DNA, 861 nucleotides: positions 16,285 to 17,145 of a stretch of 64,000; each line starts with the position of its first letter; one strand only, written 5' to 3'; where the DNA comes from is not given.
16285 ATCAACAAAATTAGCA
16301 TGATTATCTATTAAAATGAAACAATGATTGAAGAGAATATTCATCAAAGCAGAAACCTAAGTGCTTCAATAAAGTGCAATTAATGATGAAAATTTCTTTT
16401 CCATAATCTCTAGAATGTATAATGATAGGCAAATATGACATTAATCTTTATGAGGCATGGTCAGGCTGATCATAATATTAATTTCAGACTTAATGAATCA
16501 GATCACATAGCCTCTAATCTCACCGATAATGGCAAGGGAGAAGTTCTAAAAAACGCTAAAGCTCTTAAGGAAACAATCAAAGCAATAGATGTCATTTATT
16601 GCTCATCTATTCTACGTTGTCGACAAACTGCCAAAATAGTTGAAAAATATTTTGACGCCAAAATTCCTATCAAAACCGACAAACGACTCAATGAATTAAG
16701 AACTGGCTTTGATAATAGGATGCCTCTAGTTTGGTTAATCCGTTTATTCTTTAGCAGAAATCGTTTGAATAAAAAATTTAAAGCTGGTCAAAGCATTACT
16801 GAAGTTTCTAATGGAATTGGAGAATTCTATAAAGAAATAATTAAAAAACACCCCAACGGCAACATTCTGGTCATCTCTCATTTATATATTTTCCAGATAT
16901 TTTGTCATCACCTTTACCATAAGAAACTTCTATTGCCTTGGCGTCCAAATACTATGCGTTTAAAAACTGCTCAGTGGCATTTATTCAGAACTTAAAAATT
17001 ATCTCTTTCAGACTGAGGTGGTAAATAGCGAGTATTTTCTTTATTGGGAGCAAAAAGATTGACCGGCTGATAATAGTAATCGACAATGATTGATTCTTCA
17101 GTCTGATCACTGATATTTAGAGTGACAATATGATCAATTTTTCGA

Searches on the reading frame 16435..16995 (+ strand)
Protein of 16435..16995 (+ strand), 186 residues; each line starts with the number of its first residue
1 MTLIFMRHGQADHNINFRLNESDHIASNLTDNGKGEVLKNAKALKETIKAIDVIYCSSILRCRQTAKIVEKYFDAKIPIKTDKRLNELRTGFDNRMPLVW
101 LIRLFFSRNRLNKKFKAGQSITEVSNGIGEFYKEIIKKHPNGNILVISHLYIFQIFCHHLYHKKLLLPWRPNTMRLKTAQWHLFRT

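Call 8: search_protein_families(library=pfam, proteins=[window:16435-16995:+])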
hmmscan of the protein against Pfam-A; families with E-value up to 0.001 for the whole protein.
window:16435-16995:+ (186 aa): 1 family
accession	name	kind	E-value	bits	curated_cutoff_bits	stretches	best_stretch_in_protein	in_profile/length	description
PF00300.27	His_Phos_1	-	3.2e-22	79.6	21.7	1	3-171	1-169/194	Histidine phosphatase superfamily (branch 1)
